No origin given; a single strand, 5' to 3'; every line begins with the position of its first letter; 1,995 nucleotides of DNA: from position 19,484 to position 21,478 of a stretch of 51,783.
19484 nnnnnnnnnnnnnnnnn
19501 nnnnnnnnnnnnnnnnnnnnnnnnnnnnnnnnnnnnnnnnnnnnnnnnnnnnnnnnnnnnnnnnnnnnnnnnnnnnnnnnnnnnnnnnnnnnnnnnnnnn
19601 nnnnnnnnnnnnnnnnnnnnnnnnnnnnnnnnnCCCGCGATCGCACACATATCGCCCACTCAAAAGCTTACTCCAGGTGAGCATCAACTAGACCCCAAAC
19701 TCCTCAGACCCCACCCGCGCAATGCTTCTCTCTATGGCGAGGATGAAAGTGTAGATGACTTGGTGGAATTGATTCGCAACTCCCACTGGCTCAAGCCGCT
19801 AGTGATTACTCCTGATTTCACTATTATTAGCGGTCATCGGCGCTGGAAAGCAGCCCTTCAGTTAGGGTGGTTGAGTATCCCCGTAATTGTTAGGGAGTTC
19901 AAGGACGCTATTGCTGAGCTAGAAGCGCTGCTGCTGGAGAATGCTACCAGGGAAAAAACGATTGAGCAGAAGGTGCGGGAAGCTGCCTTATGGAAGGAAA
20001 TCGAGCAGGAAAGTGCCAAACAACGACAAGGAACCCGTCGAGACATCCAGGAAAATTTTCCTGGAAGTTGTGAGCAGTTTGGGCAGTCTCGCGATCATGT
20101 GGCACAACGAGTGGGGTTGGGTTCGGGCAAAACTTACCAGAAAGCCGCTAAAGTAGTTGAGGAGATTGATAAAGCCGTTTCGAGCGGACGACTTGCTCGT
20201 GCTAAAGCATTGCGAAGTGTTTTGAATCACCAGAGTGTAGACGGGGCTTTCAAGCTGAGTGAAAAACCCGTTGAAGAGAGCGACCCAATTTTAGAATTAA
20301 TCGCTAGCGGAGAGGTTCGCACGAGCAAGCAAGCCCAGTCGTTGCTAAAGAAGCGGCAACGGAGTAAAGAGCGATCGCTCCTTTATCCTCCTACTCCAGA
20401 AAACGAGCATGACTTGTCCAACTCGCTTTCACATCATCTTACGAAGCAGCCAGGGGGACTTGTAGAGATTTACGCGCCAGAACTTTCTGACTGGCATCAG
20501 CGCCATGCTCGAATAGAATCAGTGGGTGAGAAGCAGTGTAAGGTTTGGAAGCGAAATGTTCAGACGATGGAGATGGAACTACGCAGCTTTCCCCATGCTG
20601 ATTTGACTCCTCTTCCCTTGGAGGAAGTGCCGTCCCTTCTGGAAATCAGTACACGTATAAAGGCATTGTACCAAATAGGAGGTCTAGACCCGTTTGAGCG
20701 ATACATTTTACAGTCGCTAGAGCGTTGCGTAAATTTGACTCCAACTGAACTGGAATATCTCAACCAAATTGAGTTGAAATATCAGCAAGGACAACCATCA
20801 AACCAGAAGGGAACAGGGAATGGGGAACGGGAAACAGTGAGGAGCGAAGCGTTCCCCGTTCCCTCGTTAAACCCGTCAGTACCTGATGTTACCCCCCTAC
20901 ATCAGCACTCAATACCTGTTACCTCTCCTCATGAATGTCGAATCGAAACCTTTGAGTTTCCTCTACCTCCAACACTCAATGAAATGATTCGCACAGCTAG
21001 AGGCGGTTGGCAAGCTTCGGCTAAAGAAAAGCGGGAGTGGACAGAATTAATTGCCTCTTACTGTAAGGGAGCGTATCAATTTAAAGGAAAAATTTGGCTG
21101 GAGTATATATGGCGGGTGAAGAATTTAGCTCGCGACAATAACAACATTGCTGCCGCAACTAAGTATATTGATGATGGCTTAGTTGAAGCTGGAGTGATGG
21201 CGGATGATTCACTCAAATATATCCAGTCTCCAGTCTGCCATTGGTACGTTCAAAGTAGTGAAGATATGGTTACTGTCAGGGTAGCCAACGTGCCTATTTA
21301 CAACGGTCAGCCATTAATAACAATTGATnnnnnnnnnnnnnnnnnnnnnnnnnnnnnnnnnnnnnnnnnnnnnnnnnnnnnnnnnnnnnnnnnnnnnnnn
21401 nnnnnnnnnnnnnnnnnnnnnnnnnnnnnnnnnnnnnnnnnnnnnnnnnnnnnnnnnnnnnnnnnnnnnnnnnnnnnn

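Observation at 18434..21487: Single 1017 aa ORF fusing C5-cytosine methyltransferase, ParB-like domain and RusA-like domain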

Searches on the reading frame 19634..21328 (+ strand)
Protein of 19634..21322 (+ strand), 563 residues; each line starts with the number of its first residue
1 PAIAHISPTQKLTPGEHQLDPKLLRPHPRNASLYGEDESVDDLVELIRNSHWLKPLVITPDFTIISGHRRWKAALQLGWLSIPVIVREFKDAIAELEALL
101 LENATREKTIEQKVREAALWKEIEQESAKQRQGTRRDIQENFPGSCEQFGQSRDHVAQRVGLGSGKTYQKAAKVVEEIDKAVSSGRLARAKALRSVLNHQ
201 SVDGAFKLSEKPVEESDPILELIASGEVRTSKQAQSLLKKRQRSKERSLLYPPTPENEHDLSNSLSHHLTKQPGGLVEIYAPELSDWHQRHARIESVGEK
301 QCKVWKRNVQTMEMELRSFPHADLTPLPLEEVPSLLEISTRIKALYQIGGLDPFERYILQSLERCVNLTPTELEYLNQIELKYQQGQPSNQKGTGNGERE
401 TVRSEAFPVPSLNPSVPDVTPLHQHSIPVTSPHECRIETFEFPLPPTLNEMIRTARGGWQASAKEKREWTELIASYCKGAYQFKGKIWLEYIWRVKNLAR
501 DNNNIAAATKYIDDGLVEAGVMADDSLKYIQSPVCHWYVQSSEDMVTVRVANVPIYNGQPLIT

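Call 53: find_related_loci(query=window:19634-21322:+, collection=genome_contigs, flank=7000)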
Query window:19634-21322:+ (563 aa) in genome_contigs; peptide patterns used: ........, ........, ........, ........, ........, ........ (x = any residue, [..] = any of these).
50 stretches matched a pattern; 3 encode a relative of the query (tblastn E <= 1e-3); 3 distinct loci.
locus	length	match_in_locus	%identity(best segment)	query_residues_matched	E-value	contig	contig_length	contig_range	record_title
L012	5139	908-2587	93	2-561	0e+0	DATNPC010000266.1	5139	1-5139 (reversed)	MAG TPA_asm: Allocoleopsis sp. isolate SMAG_U16471 k141_40165, whole genome shotgun sequence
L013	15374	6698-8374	86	2-563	0e+0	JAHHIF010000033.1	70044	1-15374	MAG: Symplocastrum torsivum CPER-KK1 scaffold_179_c1, whole genome shotgun sequence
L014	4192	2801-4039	90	2-405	0e+0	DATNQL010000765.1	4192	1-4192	MAG TPA_asm: Stenomitos sp. isolate SMAG_U16506 k141_86889, whole genome shotgun sequence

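Call 64: predict_structure(alignment_id=A2)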
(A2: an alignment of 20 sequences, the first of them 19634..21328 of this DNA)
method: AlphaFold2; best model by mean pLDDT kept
length: 565 residues; sequences in the alignment: 20
mean_pLDDT: 75.7   pTM: 0.40
mean pLDDT of the five models: 75.7, 74.8, 74.7, 74.5, 73.7
residues with pLDDT >= 90: 67; 70-90: 352; 50-70: 70; < 50: 76
segments of 3 or more residues with pLDDT < 50: 1-3, 135-150, 249-268, 387-418, 428-430
pLDDT, mean of each block of 10 residues (from residue 1): 53 85 87 66 79 84 88 89 89 86 78 88 79 50 41 75 86 91 85 86 89 83 78 82 59 38 45 86 85 87 84 83 81 80 84 80 81 83 63 39 35 45 55 77 79 57 77 86 88 84 78 90 81 82 90 86 59
secondary structure, 60 per line:
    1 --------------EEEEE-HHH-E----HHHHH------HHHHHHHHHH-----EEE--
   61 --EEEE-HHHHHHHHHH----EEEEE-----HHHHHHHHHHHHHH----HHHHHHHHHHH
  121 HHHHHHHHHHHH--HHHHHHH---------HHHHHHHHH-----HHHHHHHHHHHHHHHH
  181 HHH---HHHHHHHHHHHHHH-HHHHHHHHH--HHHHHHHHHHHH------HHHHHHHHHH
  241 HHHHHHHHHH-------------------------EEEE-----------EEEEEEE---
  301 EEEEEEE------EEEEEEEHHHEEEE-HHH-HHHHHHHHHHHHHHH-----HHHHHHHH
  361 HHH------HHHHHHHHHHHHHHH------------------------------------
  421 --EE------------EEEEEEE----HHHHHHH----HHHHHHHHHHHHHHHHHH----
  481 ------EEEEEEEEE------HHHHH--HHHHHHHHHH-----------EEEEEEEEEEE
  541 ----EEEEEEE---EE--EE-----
elements in order: E15-19 H30-34 H41-50 E56-58 E63-66 H68-77 E82-86 H92-105 H110-132 H135-141 H151-159 H165-183 H187-200 H202-210 H213-224 H231-250 E276-279 E291-297 E301-307 E314-320 E324-327 H333-347 H353-363 H370-384 E437-443 H448-454 H459-476 E487-495 H502-506 H509-518 E530-540 E545-551

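Call 67: fold_search(model_id=the predicted structure, library=pdb)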
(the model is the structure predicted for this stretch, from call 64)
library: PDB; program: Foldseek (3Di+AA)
matches with E <= 10: 702; with E <= 0.001: 36
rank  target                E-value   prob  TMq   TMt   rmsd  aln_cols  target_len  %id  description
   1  5k5d_B                5.1e-08  1.00  0.25  0.49   9.1       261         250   16  Structure of the C2221 form of Pnob8-like ParB-N domain (released 2016-06-15)
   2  5k5d_A                5.1e-08  1.00  0.25  0.49   9.1       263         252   16  Structure of the C2221 form of Pnob8-like ParB-N domain (released 2016-06-15)
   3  7ng0                  1.3e-07  1.00  0.16  0.42  14.1       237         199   21  Crystal structure of N- and C-terminally truncated Geobacillus thermoleovorans nucleoid occlusion protein Noc (released 2021-02-17)
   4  7ol9_B                2.1e-07  1.00  0.15  0.39  14.5       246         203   19  Crystal structure of C-terminally truncated Bacillus subtilis nucleoid occlusion protein (Noc) complexed to the Noc-bi (released 2022-03-09)
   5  7nfu_B                2.5e-07  1.00  0.21  0.47   7.9       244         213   20  Crystal structure of C-terminally truncated Geobacillus thermoleovorans nucleoid occlusion protein Noc (released 2021-02-17)
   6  6sdk_B                4.1e-07  1.00  0.16  0.42  15.2       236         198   20  Crystal structure of bacterial ParB dimer bound to CDP (released 2019-10-23)
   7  7bnr_A                4.8e-07  1.00  0.16  0.43  13.9       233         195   19  Crystal structure of a ParB Q52A mutant from Myxococcus xanthus bound to CTPyS (released 2021-09-08)
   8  7bm8_A                4.8e-07  1.00  0.15  0.43  14.4       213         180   20  Crystal structure of the C-terminally truncated chromosome-partitioning protein ParB from Caulobacter crescentus compl (released 2021-04-28)
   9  7bnk_A                5.1e-07  1.00  0.16  0.43  15.0       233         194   19  Crystal structure of ParB from Myxococcus xanthus bound to CDP and Monothiophosphate (released 2021-09-08)
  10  7bnk_B                5.1e-07  1.00  0.15  0.41  15.1       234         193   18  Crystal structure of ParB from Myxococcus xanthus bound to CDP and Monothiophosphate (released 2021-09-08)
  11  5k5a                  1.1e-06  1.00  0.26  0.48  10.6       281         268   18  Structure of the pNOB8-like ParB N-domain (released 2016-06-15)
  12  7nfu_A                1.1e-06  1.00  0.22  0.47   7.6       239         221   20  Crystal structure of C-terminally truncated Geobacillus thermoleovorans nucleoid occlusion protein Noc (released 2021-02-17)
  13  7o0n_A                1.2e-06  1.00  0.16  0.42  15.0       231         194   19  Crystal structure of a ParB E93A mutant from Myxococcus xanthus bound to CDP and monothiophosphate (released 2021-09-15)
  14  5k5d_C                1.4e-06  1.00  0.24  0.46   9.5       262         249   17  Structure of the C2221 form of Pnob8-like ParB-N domain (released 2016-06-15)
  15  7ol9_A                1.6e-06  1.00  0.14  0.33  13.2       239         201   19  Crystal structure of C-terminally truncated Bacillus subtilis nucleoid occlusion protein (Noc) complexed to the Noc-bi (released 2022-03-09)
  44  3c4s_B                3.7e-03  1.00  0.09  0.84   1.7        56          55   16  Crystal structure of the Ssl0352 protein from Synechocystis sp. Northeast Structural Genomics Consortium target SgR42 (released 2008-02-12)
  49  3c4s_A                4.4e-03  1.00  0.09  0.82   1.7        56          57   16  Crystal structure of the Ssl0352 protein from Synechocystis sp. Northeast Structural Genomics Consortium target SgR42 (released 2008-02-12)
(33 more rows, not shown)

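Call 74: search_dna_similar(query=window:19634-21322:+, collection=plasmids, mode=protein, max_rows=12, max_evalue=0.001)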
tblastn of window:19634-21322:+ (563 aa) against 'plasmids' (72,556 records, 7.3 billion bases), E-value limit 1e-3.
Records with a match: 355; places in all: 366; records where one place covers at least 80% of the query: 0.
Best place of each record, by identity: <60% 355.
By first word of the organism name: Klebsiella 303; Deinococcus 8; Planktothrix 5; Nostoc 4; Calothrix 3; Moellerella 3; Clostridium 3; Oscillatoria 2; Tolypothrix 2; Trichormus 2; and 19 more.
By predicted mobility (MOB-suite, as given by PLSDB): non-mobilizable 326; conjugative 24; mobilizable 5.
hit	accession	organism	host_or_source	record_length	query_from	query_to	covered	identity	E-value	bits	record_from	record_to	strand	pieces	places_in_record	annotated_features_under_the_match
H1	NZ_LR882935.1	Planktothrix agardhii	-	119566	3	380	67%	38.5%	7e-47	184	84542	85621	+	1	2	ParB N-terminal domain-containing protein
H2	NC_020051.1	Gloeocapsa sp. PCC 7428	-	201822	8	312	54%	44.9%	3e-53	203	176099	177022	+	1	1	ParB N-terminal domain-containing protein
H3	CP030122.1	Brasilonema octagenarum UFV-E1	Eucalyptus grandis,mixed culture,leaves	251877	23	238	38%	47.9%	5e-40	163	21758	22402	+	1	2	hypothetical protein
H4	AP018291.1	Calothrix sp. NIES-4105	-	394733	19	380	64%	26.1%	6e-13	80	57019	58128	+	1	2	hypothetical protein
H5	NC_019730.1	Oscillatoria nigro-viridis PCC 7112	-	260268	121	384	47%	33.0%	7e-21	105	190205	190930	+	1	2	hypothetical protein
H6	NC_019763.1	Oscillatoria nigro-viridis PCC 7112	-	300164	24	248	40%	33.5%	3e-24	115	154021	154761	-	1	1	ParB N-terminal domain-containing protein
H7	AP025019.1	Calothrix sp. PCC 7716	-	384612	21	247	40%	30.2%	2e-7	62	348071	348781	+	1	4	hypothetical protein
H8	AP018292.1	Calothrix sp. NIES-4105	-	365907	19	247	41%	28.0%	1e-6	59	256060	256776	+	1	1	hypothetical protein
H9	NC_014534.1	Gloeothece verrucosa PCC 7822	fresh water in rice field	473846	223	387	29%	36.4%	4e-11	74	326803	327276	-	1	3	hypothetical protein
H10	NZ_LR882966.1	Planktothrix agardhii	-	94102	437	561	22%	43.7%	4e-22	108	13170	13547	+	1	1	hypothetical protein (x2)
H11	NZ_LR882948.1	Planktothrix agardhii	-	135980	437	561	22%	42.9%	7e-22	108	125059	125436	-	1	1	hypothetical protein (x2)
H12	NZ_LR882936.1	Planktothrix agardhii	-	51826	437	561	22%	42.9%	1e-21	107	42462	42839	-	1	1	hypothetical protein (x2)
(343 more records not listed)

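Call 75: search_dna_similar(query=window:19634-21322:+, collection=phages, mode=protein, max_rows=12, max_evalue=0.001)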
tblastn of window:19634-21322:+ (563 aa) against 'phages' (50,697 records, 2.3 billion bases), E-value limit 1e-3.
Records with a match: 51; places in all: 51; records where one place covers at least 80% of the query: 0.
Best place of each record, by identity: <60% 51.
By first word of the organism name: Rhizobium 9; Staphylococcus 6; Listeria 6; Lactobacillus 6; Klebsiella 6; Clostridium 4; Bacteriophage 3; Pseudomonas 2; Vibrio 2; Mycobacterium 2; and 4 more.
By host as written in the record: - 9; Listeria monocytogenes 5; Staphylococcus aureus 4; Pseudomonas sp. ANT_H14 2; Vibrio sp. 12A10 2; Mycobacterium smegmatis mc2 155 2; Clostridium tetani ATCC 19406 2; Clostridium tetani ATCC 453 2; and 20 more.
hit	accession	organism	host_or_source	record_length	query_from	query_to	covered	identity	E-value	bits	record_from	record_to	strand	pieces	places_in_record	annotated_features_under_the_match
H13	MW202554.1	Caudoviricetes sp.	Manatee Spring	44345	23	222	36%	31.7%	1e-8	64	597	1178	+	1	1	chromosome partitioning protein parB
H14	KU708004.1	Pseudomonas phage phiAH14a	Pseudomonas sp. ANT_H14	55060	8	228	39%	27.4%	4e-7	59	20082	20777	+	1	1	ParBc-like nuclease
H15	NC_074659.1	Pseudomonas phage phiAH14a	Pseudomonas sp. ANT_H14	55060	8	228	39%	27.4%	4e-7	59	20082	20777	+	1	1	ParBc-like nuclease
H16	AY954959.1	Staphylococcus phage EW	-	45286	19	196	32%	30.1%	1e-7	61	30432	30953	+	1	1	ORF013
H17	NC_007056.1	Staphylococcus phage EW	Staphylococcus aureus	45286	19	196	32%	30.1%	1e-7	61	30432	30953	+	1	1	ParB-like partition nuclease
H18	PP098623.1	Staphylococcus phage 7094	Staphylococcus aureus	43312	34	192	28%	30.4%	8e-7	58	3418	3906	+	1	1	chromosome-partitioning protein ParB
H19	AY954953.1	Staphylococcus phage 85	-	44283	34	192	28%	30.4%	8e-7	58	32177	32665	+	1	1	ORF013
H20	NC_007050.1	Staphylococcus phage 85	Staphylococcus aureus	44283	34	192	28%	30.4%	8e-7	58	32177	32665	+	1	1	ParB-like partition nuclease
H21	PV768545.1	Staphylococcus phage SA2P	Staphylococcus aureus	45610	34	192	28%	30.4%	9e-7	58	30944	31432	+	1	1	ParB-like partition nuclease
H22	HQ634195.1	Vibrio phage eugene 12A10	Vibrio sp. 12A10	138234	38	192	28%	29.9%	2e-5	54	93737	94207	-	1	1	hypothetical protein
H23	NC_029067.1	Vibrio phage eugene 12A10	Vibrio sp. 12A10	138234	38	192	28%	29.9%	2e-5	54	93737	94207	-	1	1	ParB-like partition nuclease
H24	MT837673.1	Bacteriophage sp.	human fecal samples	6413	36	193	28%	25.7%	3e-5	53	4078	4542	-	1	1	record has no annotation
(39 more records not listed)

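Call 76: get_annotated_region(hit=H1, flank=5000)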
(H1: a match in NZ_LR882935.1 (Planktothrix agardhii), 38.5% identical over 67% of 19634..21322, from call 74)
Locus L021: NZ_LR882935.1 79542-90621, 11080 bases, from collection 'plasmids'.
description: Planktothrix agardhii strain NIVA-CYA126/8 plasmid p1
organism: Planktothrix agardhii (NCBI taxid 1160)
taxonomy: Bacteria; Cyanobacteriota; Cyanophyceae; Oscillatoriales; Microcoleaceae; Planktothrix; Planktothrix agardhii
host: -; source: -; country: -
typing (MOB-suite, as given by PLSDB): non-mobilizable; mating-pair formation MPF_T
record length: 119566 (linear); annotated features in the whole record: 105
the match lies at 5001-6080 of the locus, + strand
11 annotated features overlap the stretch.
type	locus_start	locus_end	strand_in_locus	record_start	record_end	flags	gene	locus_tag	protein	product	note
CDS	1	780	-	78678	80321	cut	-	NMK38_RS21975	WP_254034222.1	IS1634 family transposase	-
CDS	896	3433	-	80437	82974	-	-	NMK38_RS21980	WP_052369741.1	CHAT domain-containing protein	-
CDS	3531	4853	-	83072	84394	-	-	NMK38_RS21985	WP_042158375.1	hypothetical protein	-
CDS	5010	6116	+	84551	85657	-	-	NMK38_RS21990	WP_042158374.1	ParB N-terminal domain-containing protein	-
CDS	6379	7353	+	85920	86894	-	-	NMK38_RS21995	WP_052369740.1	tyrosine-type recombinase/integrase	GO:0015074 - DNA integration [Evidence IEA]; GO:0006310 - DNA recombination [Evidence IEA]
CDS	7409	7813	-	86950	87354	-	-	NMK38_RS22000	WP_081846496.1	hypothetical protein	-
CDS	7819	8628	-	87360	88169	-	-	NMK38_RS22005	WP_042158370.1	DUF692 family multinuclear iron-containing protein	-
CDS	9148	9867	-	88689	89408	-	-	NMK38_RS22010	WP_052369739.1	hypothetical protein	-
CDS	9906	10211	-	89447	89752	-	-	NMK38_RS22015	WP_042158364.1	hypothetical protein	-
CDS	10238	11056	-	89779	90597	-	-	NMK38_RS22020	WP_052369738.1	hypothetical protein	-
CDS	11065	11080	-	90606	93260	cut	-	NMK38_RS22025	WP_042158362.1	DUF87 domain-containing protein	-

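Call 77: get_annotated_region(hit=H10, flank=5000)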
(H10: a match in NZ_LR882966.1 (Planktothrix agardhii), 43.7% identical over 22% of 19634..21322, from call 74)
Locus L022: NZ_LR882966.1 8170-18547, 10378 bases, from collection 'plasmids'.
description: Planktothrix agardhii strain No.66 plasmid p3
organism: Planktothrix agardhii (NCBI taxid 1160)
taxonomy: Bacteria; Cyanobacteriota; Cyanophyceae; Oscillatoriales; Microcoleaceae; Planktothrix; Planktothrix agardhii
host: -; source: -; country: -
typing (MOB-suite, as given by PLSDB): non-mobilizable
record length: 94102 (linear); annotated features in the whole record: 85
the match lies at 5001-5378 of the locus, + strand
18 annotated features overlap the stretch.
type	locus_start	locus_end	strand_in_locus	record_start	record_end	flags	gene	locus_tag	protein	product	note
CDS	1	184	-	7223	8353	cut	-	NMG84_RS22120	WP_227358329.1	hypothetical protein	-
CDS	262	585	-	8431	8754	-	-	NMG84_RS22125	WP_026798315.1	helix-turn-helix domain-containing protein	-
CDS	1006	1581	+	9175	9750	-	-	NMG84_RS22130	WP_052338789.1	KilA-N domain-containing protein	-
CDS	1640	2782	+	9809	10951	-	-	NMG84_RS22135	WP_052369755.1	helix-turn-helix domain-containing protein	-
CDS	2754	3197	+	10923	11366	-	-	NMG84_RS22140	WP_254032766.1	hypothetical protein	-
CDS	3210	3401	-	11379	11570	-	-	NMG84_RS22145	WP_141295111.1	hypothetical protein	-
CDS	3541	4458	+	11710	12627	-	-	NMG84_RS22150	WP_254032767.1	hypothetical protein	-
CDS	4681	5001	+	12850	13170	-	-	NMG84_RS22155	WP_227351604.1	hypothetical protein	-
CDS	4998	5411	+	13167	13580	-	-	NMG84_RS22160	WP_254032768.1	hypothetical protein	-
CDS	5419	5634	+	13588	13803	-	-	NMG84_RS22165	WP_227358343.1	hypothetical protein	-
CDS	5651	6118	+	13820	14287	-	-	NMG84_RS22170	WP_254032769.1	thermonuclease family protein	-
CDS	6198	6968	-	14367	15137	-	-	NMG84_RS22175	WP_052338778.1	Bro-N domain-containing protein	-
CDS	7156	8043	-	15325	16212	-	-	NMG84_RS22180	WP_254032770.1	phage Gp37/Gp68 family protein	-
CDS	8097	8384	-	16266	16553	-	-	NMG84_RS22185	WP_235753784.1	hypothetical protein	-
CDS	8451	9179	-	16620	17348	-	-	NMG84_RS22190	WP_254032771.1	hypothetical protein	-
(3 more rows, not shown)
